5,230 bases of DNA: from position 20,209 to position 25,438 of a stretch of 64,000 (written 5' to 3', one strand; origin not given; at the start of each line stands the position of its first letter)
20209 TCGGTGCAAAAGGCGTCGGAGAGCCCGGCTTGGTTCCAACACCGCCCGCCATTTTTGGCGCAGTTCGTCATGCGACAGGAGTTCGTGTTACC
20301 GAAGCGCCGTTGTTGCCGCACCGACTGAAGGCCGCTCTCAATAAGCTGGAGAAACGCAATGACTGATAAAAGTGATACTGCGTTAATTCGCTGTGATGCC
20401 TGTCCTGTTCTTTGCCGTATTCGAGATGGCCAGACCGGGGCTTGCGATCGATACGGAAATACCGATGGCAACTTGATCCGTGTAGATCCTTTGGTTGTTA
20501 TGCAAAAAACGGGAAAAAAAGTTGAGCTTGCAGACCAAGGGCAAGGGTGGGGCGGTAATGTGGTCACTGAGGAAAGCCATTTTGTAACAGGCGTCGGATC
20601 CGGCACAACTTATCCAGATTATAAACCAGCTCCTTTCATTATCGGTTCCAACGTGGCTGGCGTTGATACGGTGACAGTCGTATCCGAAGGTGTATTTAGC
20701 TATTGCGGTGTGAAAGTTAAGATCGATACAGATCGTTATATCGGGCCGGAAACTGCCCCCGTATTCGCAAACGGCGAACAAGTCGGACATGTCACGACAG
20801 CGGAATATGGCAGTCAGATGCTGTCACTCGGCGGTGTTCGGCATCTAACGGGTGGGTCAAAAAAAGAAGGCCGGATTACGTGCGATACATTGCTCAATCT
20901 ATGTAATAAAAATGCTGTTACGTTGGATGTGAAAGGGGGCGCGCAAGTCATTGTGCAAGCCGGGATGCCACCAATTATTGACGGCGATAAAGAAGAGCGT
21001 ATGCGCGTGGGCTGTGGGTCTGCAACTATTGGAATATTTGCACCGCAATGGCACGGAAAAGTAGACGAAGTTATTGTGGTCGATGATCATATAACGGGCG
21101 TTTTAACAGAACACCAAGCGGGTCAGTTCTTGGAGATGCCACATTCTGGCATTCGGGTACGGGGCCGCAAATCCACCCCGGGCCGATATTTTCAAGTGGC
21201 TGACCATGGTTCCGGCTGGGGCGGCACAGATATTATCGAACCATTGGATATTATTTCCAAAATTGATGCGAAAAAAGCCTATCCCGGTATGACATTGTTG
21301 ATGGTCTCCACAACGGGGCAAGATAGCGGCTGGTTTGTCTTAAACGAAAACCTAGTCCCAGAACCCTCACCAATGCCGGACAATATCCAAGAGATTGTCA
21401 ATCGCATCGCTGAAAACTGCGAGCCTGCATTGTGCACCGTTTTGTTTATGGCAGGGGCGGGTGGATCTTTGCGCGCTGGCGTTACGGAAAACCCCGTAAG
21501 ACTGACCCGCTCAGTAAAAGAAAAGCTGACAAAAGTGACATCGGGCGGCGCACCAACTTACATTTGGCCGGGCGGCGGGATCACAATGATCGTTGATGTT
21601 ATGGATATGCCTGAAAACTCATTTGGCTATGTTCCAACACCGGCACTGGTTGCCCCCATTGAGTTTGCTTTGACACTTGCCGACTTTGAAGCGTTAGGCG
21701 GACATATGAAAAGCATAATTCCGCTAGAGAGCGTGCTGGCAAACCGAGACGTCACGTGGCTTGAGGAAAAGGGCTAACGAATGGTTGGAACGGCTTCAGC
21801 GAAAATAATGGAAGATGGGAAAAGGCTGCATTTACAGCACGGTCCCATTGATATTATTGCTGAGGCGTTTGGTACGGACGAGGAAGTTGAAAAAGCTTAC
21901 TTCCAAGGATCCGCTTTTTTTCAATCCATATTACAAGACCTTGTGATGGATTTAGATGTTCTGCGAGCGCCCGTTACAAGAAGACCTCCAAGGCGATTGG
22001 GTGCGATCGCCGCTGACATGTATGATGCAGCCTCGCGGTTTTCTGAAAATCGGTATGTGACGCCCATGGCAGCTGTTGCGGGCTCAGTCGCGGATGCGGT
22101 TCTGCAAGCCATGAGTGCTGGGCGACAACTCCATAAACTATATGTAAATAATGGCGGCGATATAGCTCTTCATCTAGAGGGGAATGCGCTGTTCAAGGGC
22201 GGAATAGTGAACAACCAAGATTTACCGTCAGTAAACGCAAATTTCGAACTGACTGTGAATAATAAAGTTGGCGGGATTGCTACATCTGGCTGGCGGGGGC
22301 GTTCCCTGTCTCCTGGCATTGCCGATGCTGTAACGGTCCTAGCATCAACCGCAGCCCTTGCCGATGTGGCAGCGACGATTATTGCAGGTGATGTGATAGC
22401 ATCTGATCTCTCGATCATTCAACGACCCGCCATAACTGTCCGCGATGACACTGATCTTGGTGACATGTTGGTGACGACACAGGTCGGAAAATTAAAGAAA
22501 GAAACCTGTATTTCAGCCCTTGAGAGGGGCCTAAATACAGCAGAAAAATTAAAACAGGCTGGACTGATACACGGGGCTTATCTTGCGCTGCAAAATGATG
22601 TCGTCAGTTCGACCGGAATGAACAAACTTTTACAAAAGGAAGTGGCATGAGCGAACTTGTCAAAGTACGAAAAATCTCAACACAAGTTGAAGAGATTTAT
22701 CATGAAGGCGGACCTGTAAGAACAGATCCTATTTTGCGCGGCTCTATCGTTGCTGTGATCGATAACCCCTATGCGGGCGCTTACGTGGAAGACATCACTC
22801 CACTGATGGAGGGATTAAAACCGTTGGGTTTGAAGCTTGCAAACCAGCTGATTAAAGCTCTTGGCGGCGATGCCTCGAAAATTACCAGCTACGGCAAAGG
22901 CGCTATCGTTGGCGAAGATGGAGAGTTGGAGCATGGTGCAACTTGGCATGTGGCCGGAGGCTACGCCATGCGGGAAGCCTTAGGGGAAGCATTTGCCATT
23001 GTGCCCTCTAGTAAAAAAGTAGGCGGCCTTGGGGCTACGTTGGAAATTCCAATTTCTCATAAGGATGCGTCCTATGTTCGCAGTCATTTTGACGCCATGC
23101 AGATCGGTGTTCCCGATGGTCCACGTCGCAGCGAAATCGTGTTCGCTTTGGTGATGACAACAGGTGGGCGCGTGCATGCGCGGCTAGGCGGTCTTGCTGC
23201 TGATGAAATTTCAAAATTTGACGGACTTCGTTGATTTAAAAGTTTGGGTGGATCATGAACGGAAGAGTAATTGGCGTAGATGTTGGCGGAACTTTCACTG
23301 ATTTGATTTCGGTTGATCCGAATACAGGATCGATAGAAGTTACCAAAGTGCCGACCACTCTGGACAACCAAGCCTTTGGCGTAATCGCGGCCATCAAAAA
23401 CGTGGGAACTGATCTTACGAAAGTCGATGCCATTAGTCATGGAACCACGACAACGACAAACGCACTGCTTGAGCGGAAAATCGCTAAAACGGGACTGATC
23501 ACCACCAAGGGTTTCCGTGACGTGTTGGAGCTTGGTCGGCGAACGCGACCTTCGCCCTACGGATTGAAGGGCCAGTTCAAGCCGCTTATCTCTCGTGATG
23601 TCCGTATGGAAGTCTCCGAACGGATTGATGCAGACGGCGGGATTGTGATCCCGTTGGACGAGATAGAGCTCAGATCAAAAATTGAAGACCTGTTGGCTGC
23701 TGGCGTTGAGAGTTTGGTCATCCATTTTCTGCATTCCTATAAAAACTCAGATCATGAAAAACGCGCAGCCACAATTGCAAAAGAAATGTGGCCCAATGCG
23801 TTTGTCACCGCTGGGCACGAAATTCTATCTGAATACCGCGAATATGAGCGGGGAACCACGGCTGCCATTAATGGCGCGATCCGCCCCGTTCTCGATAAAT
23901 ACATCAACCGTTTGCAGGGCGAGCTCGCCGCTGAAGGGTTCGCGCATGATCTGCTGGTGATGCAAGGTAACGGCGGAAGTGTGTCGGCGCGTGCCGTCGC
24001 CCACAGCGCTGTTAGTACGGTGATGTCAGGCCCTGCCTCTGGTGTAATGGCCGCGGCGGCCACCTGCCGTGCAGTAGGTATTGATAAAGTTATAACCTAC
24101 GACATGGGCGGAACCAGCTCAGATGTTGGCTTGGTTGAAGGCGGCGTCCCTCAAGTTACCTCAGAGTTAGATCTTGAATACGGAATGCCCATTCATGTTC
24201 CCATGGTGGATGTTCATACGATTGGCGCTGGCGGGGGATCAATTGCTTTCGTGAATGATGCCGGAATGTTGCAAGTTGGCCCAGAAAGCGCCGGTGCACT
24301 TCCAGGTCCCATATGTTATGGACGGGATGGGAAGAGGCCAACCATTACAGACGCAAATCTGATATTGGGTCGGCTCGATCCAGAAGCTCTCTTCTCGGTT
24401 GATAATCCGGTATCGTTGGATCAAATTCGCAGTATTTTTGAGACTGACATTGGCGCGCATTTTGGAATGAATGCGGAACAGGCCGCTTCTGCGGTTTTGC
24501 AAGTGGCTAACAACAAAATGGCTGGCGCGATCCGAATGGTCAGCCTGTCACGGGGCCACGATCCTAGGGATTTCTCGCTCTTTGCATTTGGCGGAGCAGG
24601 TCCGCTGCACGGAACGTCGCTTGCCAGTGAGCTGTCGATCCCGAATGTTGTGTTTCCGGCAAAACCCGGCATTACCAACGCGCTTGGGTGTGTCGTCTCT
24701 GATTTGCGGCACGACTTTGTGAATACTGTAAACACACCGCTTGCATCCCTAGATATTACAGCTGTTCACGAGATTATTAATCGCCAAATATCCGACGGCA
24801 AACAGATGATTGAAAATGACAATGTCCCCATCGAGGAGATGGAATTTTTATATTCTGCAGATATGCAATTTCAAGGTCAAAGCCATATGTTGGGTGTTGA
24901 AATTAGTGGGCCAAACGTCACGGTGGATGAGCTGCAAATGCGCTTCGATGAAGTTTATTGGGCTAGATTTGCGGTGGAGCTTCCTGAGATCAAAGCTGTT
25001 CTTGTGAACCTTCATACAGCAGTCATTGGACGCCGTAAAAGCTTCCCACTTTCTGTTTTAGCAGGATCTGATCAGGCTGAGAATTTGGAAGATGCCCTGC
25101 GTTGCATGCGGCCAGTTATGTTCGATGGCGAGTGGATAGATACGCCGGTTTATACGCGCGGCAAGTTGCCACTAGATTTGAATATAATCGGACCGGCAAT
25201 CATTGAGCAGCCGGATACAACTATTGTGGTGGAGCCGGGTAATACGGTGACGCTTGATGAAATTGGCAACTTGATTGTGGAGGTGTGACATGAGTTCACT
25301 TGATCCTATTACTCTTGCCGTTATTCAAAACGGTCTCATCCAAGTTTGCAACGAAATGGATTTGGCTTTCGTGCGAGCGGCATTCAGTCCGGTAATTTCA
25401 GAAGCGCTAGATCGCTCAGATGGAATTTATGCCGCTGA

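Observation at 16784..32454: Candidate variant nicotinamide/nicotinate pathway: ATP-dependent lactamase in place of enamidase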

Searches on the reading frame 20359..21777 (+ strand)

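Call 3: search_protein_families(library=pfam, proteins=[window:20359-21777:+])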
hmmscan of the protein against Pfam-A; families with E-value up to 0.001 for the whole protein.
window:20359-21777:+ (472 aa): 1 family
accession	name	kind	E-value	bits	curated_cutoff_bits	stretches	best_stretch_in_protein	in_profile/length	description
PF08669.17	GCV_T_C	-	0.00014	22.1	25.9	1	116-152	4-38/80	Glycine cleavage T-protein C-terminal barrel domain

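Call 5: search_protein_families(library=ncbifam, proteins=[window:20359-21777:+], max_evalue=0.00001)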
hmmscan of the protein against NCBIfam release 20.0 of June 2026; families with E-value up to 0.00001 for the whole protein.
window:20359-21777:+ (472 aa): 0 families

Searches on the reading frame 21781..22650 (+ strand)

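Call 3: search_protein_families(library=pfam, proteins=[window:21781-22650:+])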
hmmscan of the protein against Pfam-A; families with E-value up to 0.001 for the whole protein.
window:21781-22650:+ (289 aa): 0 families

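Call 5: search_protein_families(library=ncbifam, proteins=[window:21781-22650:+], max_evalue=0.00001)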
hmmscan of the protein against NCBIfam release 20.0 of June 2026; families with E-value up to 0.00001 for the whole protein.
window:21781-22650:+ (289 aa): 4 families
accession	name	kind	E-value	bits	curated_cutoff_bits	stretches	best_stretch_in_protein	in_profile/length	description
NF003322.0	PRK04334.1-2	equivalog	2.6e-95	318.8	290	1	5-279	4-278/295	hypothetical protein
NF003321.0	PRK04334.1-1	equivalog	5.9e-18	65.4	262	1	85-207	70-192/248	hypothetical protein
NF003324.0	PRK04334.1-4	equivalog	1.7e-17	64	275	1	76-205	63-185/238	hypothetical protein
NF003323.0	PRK04334.1-3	equivalog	1.5e-16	60.6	271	1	75-205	84-206/250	hypothetical protein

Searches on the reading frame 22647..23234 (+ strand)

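Call 3: search_protein_families(library=pfam, proteins=[window:22647-23234:+])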
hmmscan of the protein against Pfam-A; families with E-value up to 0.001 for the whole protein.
window:22647-23234:+ (195 aa): 1 family
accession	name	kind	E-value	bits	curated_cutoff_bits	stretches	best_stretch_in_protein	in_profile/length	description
PF06684.16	AA_synth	-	4.5e-69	231.8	27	1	7-181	1-175/175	Amino acid synthesis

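Call 5: search_protein_families(library=ncbifam, proteins=[window:22647-23234:+], max_evalue=0.00001)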
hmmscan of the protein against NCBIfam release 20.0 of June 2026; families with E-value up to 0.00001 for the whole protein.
window:22647-23234:+ (195 aa): 0 families

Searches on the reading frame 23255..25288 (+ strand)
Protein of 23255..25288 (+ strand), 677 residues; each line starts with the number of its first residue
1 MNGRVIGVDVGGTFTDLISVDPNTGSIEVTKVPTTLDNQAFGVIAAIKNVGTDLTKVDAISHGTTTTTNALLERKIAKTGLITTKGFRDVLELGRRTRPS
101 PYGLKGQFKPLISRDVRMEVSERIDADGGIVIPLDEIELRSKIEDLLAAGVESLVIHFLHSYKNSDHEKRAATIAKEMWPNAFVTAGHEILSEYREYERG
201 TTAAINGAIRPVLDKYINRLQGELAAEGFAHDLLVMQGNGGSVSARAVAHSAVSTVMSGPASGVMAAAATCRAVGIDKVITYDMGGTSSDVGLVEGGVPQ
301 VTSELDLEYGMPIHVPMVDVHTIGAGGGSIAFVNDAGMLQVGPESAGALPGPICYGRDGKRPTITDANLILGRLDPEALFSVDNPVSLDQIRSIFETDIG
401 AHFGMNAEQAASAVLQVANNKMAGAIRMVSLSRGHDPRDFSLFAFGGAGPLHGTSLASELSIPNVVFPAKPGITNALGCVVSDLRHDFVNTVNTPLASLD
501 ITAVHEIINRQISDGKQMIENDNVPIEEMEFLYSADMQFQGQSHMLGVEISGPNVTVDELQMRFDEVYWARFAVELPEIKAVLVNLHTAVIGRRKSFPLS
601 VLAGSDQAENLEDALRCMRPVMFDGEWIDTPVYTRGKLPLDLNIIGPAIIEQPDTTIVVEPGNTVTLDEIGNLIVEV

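Call 3: search_protein_families(library=pfam, proteins=[window:23255-25288:+])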
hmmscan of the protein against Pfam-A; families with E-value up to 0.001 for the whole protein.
window:23255-25288:+ (677 aa): 3 families
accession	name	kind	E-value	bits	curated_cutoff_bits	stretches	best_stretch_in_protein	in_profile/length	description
PF01968.24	Hydantoinase_A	-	1.7e-85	287.2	22.9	1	199-487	1-290/291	Hydantoinase/oxoprolinase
PF05378.19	Hydant_A_N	-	2.9e-54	183.9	25.2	1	6-178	2-175/176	Hydantoinase/oxoprolinase N-terminal region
PF19278.4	Hydant_A_C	-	2.6e-12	47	21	1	519-669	29-184/193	Hydantoinase/oxoprolinase C-terminal domain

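Call 5: search_protein_families(library=ncbifam, proteins=[window:23255-25288:+], max_evalue=0.00001)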
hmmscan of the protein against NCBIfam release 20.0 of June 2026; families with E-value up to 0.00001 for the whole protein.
window:23255-25288:+ (677 aa): 3 families
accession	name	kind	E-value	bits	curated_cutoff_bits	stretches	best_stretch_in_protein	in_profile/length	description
NF050156.1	CapLactmsAlpCapA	equivalog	8.2e-152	506.9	1000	1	6-672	3-682/689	caprolactamase subunit alpha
NF042975.2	AcphenoCarb_ApcC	equivalog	1.3e-91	307.9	1500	1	6-676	11-710/733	acetophenone carboxylase subunit gamma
NF042960.1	AcphenoCarb_ApcA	equivalog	6.4e-51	173.4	1250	1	6-673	4-653/658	acetophenone carboxylase subunit alpha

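Call 51: search_solved_structures(query=window:23255-25288:+, max_evalue=1e-10, show_alignments=1)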
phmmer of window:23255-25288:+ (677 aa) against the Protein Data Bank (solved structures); distinct sequences matched with E-value up to 1e-10: 6.
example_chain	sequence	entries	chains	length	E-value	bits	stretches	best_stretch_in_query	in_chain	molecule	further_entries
7hk5_A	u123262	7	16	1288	1.6e-139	469.3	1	5-675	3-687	N-methylhydantoinase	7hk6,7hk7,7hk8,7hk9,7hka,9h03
6yra_A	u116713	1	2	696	1.5e-112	380.1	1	6-669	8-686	5-oxoprolinase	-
5l9w_B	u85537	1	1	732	3.4e-86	293.1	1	6-676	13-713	Acetophenone carboxylase gamma subunit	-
5svb_B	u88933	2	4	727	3.6e-63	217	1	2-668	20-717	Acetone carboxylase beta subunit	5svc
5m45_B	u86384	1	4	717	1.7e-62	214.8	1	2-668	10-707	Acetone carboxylase beta subunit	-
5l9w_b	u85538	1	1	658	4.5e-38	134.1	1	6-492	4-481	Acetophenone carboxylase alpha subunit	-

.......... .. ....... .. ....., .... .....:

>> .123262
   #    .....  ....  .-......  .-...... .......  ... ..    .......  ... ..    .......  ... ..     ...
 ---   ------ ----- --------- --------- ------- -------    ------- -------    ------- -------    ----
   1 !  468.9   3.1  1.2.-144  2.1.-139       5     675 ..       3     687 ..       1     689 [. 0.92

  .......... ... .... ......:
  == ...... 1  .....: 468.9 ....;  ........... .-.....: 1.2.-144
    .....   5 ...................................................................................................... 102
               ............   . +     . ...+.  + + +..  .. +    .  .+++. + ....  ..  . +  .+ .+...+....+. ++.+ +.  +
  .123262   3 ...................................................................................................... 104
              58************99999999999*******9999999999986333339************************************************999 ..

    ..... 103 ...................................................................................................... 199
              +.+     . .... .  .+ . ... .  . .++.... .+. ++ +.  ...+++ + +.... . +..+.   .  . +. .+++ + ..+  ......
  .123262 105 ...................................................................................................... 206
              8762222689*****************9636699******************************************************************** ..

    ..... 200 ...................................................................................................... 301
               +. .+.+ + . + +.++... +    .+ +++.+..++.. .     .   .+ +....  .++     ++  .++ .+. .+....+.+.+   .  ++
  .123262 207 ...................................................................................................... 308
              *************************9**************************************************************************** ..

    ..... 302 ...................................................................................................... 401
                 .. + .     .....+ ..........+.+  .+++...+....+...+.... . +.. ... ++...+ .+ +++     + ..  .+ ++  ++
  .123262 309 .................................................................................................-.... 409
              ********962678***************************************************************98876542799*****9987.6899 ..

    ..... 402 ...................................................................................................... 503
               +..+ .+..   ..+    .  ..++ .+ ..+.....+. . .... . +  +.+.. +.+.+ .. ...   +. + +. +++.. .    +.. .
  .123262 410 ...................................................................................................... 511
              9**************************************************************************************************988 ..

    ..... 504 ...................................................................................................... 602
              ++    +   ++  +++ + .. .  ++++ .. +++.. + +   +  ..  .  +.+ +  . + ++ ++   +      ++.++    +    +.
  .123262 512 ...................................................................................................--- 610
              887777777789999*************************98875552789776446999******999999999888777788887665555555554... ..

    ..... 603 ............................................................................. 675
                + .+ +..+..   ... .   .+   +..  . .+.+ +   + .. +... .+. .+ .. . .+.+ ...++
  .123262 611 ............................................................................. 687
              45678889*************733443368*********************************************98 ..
